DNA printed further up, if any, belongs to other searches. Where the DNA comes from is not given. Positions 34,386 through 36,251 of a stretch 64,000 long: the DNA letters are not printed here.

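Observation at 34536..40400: Five-gene operon of uncharacterised envelope proteins on the opposite strand, splitting sufS from sufU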

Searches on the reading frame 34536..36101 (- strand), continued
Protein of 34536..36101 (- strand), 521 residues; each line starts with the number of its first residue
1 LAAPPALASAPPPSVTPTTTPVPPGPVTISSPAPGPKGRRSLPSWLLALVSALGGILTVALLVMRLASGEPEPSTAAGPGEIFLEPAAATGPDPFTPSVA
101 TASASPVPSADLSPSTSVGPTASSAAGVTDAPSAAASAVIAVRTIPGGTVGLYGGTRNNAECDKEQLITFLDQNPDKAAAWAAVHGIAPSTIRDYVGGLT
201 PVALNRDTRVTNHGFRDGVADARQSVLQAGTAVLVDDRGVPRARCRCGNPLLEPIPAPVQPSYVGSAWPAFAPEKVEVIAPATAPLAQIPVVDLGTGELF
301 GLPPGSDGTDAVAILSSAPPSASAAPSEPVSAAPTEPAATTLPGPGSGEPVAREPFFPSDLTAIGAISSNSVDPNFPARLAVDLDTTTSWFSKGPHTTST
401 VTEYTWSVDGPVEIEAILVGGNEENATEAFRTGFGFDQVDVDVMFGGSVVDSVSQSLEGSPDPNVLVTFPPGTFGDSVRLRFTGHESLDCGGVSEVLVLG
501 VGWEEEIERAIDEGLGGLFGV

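Call 49: search_solved_structures(query=A2, max_evalue=10, show_alignments=2)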
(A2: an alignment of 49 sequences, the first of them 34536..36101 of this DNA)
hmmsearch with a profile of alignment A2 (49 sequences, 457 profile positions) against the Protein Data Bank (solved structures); distinct sequences matched with E-value up to 10: 2.
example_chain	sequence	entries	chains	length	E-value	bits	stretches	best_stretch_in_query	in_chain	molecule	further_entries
3nng_A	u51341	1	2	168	0.0089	18.4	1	317-401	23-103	uncharacterized protein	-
4lks_A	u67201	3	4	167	0.33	13.2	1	305-369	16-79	Glycosyl hydrolase, family 31/fibronectin type III domain protein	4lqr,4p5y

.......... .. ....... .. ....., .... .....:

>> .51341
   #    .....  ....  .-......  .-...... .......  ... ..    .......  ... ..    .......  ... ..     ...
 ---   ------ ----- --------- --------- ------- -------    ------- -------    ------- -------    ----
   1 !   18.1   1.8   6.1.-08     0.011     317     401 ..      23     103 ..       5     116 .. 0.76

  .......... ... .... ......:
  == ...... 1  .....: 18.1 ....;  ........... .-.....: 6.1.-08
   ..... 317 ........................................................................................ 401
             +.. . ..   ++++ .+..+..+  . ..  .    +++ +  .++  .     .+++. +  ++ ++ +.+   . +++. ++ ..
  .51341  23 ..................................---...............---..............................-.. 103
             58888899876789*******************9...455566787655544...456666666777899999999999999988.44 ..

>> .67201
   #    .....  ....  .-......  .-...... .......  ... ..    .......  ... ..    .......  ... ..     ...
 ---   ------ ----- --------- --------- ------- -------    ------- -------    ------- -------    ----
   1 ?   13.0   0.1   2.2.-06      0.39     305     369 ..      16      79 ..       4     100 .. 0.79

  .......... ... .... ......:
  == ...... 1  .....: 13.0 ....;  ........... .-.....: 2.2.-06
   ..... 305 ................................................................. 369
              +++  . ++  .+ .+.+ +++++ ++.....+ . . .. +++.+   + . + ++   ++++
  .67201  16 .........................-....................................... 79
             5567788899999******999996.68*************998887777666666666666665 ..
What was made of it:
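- On CBM32 / F5_F8_type_C (discoidin) fold: A profile of homologues gives only E=0.009 to 3nng and 0.33 to 4lks (call 49).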

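Call 52: find_encoding_contigs(protein=P0092, flank=10000, max_places=2)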
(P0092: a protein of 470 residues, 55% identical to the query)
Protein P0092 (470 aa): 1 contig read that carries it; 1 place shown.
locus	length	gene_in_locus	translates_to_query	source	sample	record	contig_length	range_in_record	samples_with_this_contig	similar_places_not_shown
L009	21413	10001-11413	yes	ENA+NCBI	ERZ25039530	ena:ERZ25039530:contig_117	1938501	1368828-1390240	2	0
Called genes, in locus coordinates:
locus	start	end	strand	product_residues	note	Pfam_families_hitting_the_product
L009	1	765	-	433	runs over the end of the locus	PF12902:Ferritin-like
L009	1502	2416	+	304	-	PF00005:ABC_tran, PF13304:AAA_21 (faint)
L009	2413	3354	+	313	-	-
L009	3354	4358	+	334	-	PF00005:ABC_tran, PF13304:AAA_21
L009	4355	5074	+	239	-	PF12730:ABC2_membrane_4, PF10920:DUF2705 (weak), PF12679:ABC2_membrane_2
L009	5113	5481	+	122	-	-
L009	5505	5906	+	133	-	PF00903:Glyoxalase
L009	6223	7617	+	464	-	PF01565:FAD_binding_4, PF08031:BBE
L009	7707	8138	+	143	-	-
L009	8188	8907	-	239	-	PF00440:TetR_N, PF02909:TetR_C_1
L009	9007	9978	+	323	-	PF08240:ADH_N, PF00107:ADH_zinc_N, PF13602:ADH_zinc_N_2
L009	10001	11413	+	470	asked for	PF20568:DUF6777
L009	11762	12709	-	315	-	PF00296:Bac_luciferase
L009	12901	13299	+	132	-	PF12867:DinB_2 (weak), PF08020:DUF1706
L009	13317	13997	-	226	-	PF07920:DUF1684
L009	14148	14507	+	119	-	PF03795:YCII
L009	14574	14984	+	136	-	PF12680:SnoaL_2 (faint)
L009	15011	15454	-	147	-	PF00903:Glyoxalase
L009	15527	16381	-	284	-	-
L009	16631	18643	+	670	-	PF00009:GTP_EFTU, PF22042:EF-G_D2, PF14492:EFG_III, PF03764:EFG_IV, PF00679:EFG_C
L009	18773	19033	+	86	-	-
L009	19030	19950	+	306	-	PF02129:Peptidase_S15, PF00561:Abhydrolase_1, PF12146:Hydrolase_4, PF00326:Peptidase_S9 (faint)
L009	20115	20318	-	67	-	-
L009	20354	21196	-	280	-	-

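Call 53: find_encoding_contigs(protein=P0097, flank=10000, max_places=2)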
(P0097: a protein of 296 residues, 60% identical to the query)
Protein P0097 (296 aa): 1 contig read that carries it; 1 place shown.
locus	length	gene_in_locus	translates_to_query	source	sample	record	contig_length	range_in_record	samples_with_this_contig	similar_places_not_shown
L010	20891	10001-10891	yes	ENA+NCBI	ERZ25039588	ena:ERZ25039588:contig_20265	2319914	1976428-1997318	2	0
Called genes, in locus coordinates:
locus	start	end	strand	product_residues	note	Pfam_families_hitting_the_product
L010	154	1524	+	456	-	PF00561:Abhydrolase_1, PF08386:Abhydrolase_4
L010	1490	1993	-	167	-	PF14464:Prok-JAB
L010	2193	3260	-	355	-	PF00291:PALP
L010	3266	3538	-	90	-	PF02597:ThiS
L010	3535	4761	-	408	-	PF00581:Rhodanese, PF00899:ThiF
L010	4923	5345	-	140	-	PF01592:NifU_N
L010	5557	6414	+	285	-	-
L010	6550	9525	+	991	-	-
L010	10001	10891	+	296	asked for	PF20568:DUF6777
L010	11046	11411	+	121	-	-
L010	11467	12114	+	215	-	PF04299:FMN_bind_2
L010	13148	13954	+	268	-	PF00211:Guanylate_cyc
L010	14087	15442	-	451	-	PF01565:FAD_binding_4, PF08031:BBE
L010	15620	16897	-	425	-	PF00266:Aminotran_5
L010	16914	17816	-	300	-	PF00005:ABC_tran, PF02463:SMC_N (faint)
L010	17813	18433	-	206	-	PF02082:Rrf2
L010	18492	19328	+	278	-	PF00892:EamA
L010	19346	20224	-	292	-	PF02219:MTHFR (weak)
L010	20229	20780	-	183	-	PF06253:MTTB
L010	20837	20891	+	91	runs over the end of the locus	-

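Call 57: search_protein_families(library=pfam, proteins=[P0121, P0181, P0116, P0143, P0159, P0183, P0099, P0103, P0142], max_evalue=0.00001)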
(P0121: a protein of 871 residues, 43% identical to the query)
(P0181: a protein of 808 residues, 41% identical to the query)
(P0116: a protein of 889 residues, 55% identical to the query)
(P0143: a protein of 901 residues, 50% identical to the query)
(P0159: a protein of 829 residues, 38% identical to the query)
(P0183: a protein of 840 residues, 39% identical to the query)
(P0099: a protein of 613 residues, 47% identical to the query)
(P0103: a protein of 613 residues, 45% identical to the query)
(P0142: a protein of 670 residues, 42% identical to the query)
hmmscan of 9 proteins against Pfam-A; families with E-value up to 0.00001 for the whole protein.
P0121 (871 aa): 3 families
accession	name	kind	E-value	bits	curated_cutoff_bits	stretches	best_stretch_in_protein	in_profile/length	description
PF20568.3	DUF6777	-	6.1e-58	195.6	27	1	504-661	2-159/163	Domain of unknown function (DUF6777)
PF00069.31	Pkinase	-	1e-37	130.4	31.7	1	7-271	1-258/263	Protein kinase domain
PF07714.23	PK_Tyr_Ser-Thr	-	1.1e-27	97.4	23.1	1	9-267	3-251/258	Protein tyrosine and serine/threonine kinase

P0181 (808 aa): 3 families
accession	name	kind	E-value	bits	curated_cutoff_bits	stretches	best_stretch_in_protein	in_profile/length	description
PF20568.3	DUF6777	-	3.3e-57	193.3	27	1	459-618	2-162/163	Domain of unknown function (DUF6777)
PF00069.31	Pkinase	-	6.5e-42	144.2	31.7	1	8-265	1-254/263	Protein kinase domain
PF07714.23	PK_Tyr_Ser-Thr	-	7.9e-33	114.3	23.1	1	10-264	3-250/258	Protein tyrosine and serine/threonine kinase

P0116 (889 aa): 3 families
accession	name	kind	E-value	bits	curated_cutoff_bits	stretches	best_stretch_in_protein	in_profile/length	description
PF20568.3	DUF6777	-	7e-56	188.9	27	1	421-581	1-163/163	Domain of unknown function (DUF6777)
PF13676.11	TIR_2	-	9.4e-20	71.8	28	1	7-122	1-117/122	TIR domain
PF01582.25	TIR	-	1.4e-07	31.9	21.3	1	4-82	1-81/179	TIR domain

P0143 (901 aa): 3 families
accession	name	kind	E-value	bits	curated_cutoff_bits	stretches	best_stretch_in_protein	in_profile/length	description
PF20568.3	DUF6777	-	1.8e-55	187.6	27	1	436-595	2-163/163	Domain of unknown function (DUF6777)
PF13676.11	TIR_2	-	2.7e-21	76.8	28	1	10-127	1-119/122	TIR domain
PF01582.25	TIR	-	2.4e-07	31.2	21.3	1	7-85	1-81/179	TIR domain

P0159 (829 aa): 3 families
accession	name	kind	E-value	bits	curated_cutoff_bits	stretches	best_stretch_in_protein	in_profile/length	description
PF20568.3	DUF6777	-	2.2e-60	203.6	27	1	499-658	1-160/163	Domain of unknown function (DUF6777)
PF00012.26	HSP70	-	4.1e-48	164.4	20.6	1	5-350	2-372/599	Hsp70 protein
PF06723.19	MreB_Mbl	-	4.2e-10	39.4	27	1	92-349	74-318/327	MreB/Mbl protein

P0183 (840 aa): 3 families
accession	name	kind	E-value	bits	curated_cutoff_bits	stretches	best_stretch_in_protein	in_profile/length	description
PF20568.3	DUF6777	-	3.3e-56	190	27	1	500-667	3-163/163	Domain of unknown function (DUF6777)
PF00012.26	HSP70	-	3.1e-48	164.9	20.6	1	102-364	110-370/599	Hsp70 protein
PF02782.22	FGGY_C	-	5.4e-06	26.8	27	0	307-369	142-197/198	FGGY family of carbohydrate kinases, C-terminal domain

P0099 (613 aa): 2 families
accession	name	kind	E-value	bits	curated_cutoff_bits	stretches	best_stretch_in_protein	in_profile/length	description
PF20568.3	DUF6777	-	3.8e-62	209.3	27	1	265-424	4-163/163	Domain of unknown function (DUF6777)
PF00754.31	F5_F8_type_C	-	4.9e-07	30.4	28.2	1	479-608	2-127/127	F5/8 type C domain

P0103 (613 aa): 1 family
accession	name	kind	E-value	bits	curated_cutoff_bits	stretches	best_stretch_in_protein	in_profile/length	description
PF20568.3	DUF6777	-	8.6e-62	208.2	27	1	256-415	4-163/163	Domain of unknown function (DUF6777)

P0142 (670 aa): 1 family
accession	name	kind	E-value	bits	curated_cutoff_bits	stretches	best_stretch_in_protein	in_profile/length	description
PF20568.3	DUF6777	-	5.2e-53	179.6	27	1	137-295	3-163/163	Domain of unknown function (DUF6777)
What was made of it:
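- Closest known: Actinobacterial one-pass receptor Ser/Thr kinases with extracellular wall-binding sensors. Same: The DUF6777(-CBM32) ectodomain of g5 occurs as the C-terminal ectodomain of Pkinase proteins (P0121, P0181 and others; call 57).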

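Call 58: predict_structure(alignment_id=A2)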
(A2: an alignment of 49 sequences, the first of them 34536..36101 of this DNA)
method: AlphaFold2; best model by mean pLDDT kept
length: 521 residues; sequences in the alignment: 49
mean_pLDDT: 81.8   pTM: 0.57
mean pLDDT of the five models: 81.8, 81.2, 80.6, 79.9, 79.8
residues with pLDDT >= 90: 307; 70-90: 91; 50-70: 36; < 50: 87
segments of 3 or more residues with pLDDT < 50: 1-3, 16-20, 25-42, 69-76, 110-119, 121-132, 134-137, 317-329, 332-339
pLDDT, mean of each block of 10 residues (from residue 1): 45 48 46 42 68 81 71 51 94 94 58 44 44 49 83 87 96 98 97 98 96 95 96 97 98 82 93 92 90 92 93 66 41 46 88 95 96 95 97 91 94 96 96 96 88 94 95 94 95 97 91 87 63
secondary structure, 60 per line:
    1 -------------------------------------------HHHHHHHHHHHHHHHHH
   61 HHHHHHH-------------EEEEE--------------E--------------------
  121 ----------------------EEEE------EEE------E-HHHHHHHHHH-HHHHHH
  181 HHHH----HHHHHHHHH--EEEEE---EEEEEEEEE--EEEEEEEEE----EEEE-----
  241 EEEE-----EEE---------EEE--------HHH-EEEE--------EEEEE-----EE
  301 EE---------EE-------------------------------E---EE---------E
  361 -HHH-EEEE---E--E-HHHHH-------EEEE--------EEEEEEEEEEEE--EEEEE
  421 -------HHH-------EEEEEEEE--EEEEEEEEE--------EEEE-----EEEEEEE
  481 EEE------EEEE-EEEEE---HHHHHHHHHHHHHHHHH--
elements in order: H44-67 E81-85 E143-146 E153-155 H164-173 H175-184 H189-197 E200-204 E208-216 E219-227 E232-235 E241-244 E250-252 E262-264 E277-280 E289-293 E299-302 E366-369 H378-382 E390-393 E402-413 E416-420 E438-445 E448-456 E465-468 E474-483 E490-493 E495-499 H503-519
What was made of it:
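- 34536..36101 (-): g5 main ORF, 521 aa from TTG 36101. TM helix (aa 44-67, nt 35901-35972). Pro/Ser/Thr/Ala linker. DUF6777 domain (aa 143-301, nt 35199-35675). Linker. CBM32/discoidin-like beta-sandwich (aa 355-500, nt 34602-35039). AF2 pLDDT 81.8, with both domains above 90 (call 58).
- On CBM32 / F5_F8_type_C (discoidin) fold: Model pLDDT exceeds 90 in this domain (call 58).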

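Call 75: search_dna_similar(query=window:34536-36101:-, collection=plasmids, mode=protein, max_evalue=0.00001, max_rows=10)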
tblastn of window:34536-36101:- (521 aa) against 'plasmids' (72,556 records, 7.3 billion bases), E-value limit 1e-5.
Records with a match: 9; places in all: 10; records where one place covers at least 80% of the query: 0.
Best place of each record, by identity: <60% 9.
By first word of the organism name: Streptomyces 6; Rhodococcus 2; Embleya 1.
By predicted mobility (MOB-suite, as given by PLSDB): non-mobilizable 5; mobilizable 4.
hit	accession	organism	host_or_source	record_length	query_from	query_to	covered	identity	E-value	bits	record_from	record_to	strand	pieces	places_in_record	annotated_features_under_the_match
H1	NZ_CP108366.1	Streptomyces sp. NBC_01340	-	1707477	80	300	42%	47.1%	6e-40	162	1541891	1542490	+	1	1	none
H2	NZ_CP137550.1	Streptomyces sp. N50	Selaginella tamariscina,cell ...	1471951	74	308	45%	43.4%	3e-39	160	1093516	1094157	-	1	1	record has no annotation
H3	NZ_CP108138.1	Streptomyces sp. NBC_00184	-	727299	80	300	42%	43.9%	1e-37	155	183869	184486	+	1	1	DUF6777 domain-containing protein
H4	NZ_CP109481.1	Streptomyces sp. NBC_01450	-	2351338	80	273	37%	49.0%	7e-35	147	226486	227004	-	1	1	none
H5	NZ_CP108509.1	Streptomyces sp. NBC_01237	-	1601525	76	308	45%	37.3%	1e-25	119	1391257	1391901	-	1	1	none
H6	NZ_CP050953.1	Rhodococcus sp. DMU1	cell culture,activated sludge in our lab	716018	145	297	29%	54.9%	1e-41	167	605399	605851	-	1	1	DUF6777 domain-containing protein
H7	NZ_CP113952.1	Rhodococcus sp. JS3073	culture,soil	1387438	145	297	29%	54.2%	7e-41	165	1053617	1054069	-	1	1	record has no annotation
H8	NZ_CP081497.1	Streptomyces sp. BHT-5-2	whole organism,plant soil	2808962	144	309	32%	44.6%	2e-31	137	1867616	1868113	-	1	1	none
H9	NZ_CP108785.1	Embleya sp. NBC_00888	-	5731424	144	308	32%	38.6%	6e-17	92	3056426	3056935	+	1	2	none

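Call 76: get_annotated_region(hit=H6, flank=6000)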
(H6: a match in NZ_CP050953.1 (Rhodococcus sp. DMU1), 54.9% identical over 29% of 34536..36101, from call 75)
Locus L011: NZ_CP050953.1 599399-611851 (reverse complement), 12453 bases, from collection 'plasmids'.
description: Rhodococcus sp. DMU1 plasmid unnamed
organism: Rhodococcus sp. DMU1 (NCBI taxid 2722825)
taxonomy: Bacteria; Actinomycetota; Actinomycetes; Mycobacteriales; Nocardiaceae; Rhodococcus; Rhodococcus sp. DMU1
host: -; source: cell culture,activated sludge in our lab; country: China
typing (MOB-suite, as given by PLSDB): mobilizable; relaxase MOBP
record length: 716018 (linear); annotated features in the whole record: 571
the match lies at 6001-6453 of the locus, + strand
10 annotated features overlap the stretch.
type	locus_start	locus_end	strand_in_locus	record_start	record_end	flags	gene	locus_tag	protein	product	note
CDS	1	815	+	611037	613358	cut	-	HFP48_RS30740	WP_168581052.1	TniQ family protein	-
CDS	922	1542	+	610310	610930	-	-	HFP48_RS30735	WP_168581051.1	DUF1109 domain-containing protein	-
CDS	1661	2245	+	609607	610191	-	-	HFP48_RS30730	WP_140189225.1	hypothetical protein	-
CDS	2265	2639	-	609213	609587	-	-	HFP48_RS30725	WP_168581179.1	hypothetical protein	-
CDS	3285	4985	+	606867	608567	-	-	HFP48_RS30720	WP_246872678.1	ABC transporter ATP-binding protein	-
CDS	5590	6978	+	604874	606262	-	-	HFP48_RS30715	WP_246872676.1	DUF6777 domain-containing protein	-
CDS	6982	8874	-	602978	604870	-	-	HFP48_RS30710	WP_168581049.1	serine/threonine-protein kinase PknD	-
CDS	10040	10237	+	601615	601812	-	-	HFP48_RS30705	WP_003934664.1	hypothetical protein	-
CDS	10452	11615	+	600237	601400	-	-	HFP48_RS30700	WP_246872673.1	radical SAM protein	-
CDS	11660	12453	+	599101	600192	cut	-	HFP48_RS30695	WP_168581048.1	HEXXH motif-containing putative peptide modification protein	-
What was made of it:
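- It sits beside PknD in Rhodococcus (call 76).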

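Call 77: get_annotated_region(hit=H3, flank=6000)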
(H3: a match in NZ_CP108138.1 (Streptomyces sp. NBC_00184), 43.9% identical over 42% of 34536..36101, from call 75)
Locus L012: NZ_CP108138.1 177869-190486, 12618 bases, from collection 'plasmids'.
description: Streptomyces sp. NBC_00184 plasmid unnamed1, complete sequence
organism: Streptomyces sp. NBC_00184 (NCBI taxid 2975673)
taxonomy: Bacteria; Actinomycetota; Actinomycetes; Kitasatosporales; Streptomycetaceae; Streptomyces; Streptomyces sp. NBC 00184
host: -; source: -; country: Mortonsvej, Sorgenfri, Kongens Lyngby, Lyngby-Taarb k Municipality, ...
typing (MOB-suite, as given by PLSDB): non-mobilizable
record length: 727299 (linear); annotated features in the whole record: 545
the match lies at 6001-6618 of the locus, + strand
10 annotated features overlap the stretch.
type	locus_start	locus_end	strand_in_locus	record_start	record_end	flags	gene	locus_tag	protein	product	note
CDS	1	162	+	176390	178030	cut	pgm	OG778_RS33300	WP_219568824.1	phosphoglucomutase (alpha-D-glucose-1,6-bisphosphate-dependent)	GO:0005975 - carbohydrate metabolic process [Evidence IEA]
CDS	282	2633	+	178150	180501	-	-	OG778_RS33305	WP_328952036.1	FHA domain-containing protein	-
CDS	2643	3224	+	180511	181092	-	-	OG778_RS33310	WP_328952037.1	hypothetical protein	-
CDS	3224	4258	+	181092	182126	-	-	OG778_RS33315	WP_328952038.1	serine/threonine-protein kinase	GO:0006468 - protein phosphorylation [Evidence IEA]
CDS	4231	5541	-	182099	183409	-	-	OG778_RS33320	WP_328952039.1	streptophobe family protein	-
CDS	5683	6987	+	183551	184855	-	-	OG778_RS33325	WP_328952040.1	DUF6777 domain-containing protein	-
CDS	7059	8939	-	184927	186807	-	-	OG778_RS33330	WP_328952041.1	rhamnogalacturonan lyase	-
CDS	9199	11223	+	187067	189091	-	-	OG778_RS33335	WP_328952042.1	SpoIIE family protein phosphatase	-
CDS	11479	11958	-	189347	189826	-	-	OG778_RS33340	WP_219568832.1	lamin tail domain-containing protein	-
CDS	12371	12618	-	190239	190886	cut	-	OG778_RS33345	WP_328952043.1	DUF6629 family protein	-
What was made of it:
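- Closest known: Actinobacterial one-pass receptor Ser/Thr kinases with extracellular wall-binding sensors. Same: It also occurs next to PknD or other STPK genes in Rhodococcus and Streptomyces (calls 76, 77).
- The strongest domain associations of DUF6777 are with signalling domains: kinase, TIR, and FHA/PP2C neighbours (calls 57, 76, 77).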

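Call 88: search_protein_families(library=pfam, proteins=[L012:282-2633:+, L012:2643-3224:+, L012:3224-4258:+, L012:4231-5541:-, L012:5683-6987:+, L010:5557-6414:+, L010:6550-9525:+], max_evalue=0.001)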
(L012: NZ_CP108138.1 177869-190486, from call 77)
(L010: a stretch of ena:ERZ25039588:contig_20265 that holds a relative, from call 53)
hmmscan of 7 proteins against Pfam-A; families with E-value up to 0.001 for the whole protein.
L012:282-2633:+ (783 aa): 10 families
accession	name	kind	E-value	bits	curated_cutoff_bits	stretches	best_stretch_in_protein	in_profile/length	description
PF00498.31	FHA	-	7.4e-36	122.9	20.7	2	144-208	1-67/67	FHA domain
PF00005.33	ABC_tran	-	1.6e-32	113.4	25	1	247-394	1-137/137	ABC transporter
PF16697.10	Yop-YscD_cpl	-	3.6e-29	101.3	33.2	2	137-215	12-91/94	Inner membrane component of T3SS, cytoplasmic domain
PF01061.29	ABC2_membrane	-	1.9e-21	77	26.9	1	519-726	2-208/211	ABC-2 type transporter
PF13304.12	AAA_21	-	3e-15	57.5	27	1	334-429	218-304/304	AAA domain, putative AbiEii toxin, Type IV TA system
PF12698.13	ABC2_membrane_3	-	1.1e-12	48.1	31.6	1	566-770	165-346/347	ABC-2 family transporter protein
PF02463.25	SMC_N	-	4.6e-06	26.7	40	1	257-435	24-209/220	RecF/RecN/SMC N terminal domain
PF13191.12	AAA_16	-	1.4e-05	26.1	32.6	1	255-413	22-157/167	AAA ATPase domain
PF20703.3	nSTAND1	-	0.00036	20.7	27.1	1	242-285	18-59/379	Novel STAND NTPase 1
PF19055.6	ABC2_membrane_7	-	0.00095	18.6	22.7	0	578-626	219-267/410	ABC-2 type transporter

L012:2643-3224:+ (193 aa): 0 families

L012:3224-4258:+ (344 aa): 3 families
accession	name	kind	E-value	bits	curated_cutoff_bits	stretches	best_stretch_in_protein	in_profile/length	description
PF00069.31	Pkinase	-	2.1e-44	152.3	31.7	1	30-245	2-207/263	Protein kinase domain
PF07714.23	PK_Tyr_Ser-Thr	-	3.8e-25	89.1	23.1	1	33-241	5-211/258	Protein tyrosine and serine/threonine kinase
PF03109.22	ABC1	-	0.00098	18.8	22.9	0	137-182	177-216/244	ABC1 atypical kinase-like domain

L012:4231-5541:- (436 aa): 0 families

L012:5683-6987:+ (434 aa): 1 family
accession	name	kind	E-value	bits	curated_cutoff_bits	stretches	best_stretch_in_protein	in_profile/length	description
PF20568.3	DUF6777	-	5.1e-76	254.4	27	1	156-317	2-163/163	Domain of unknown function (DUF6777)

L010:5557-6414:+ (285 aa): 0 families

L010:6550-9525:+ (991 aa): 0 families
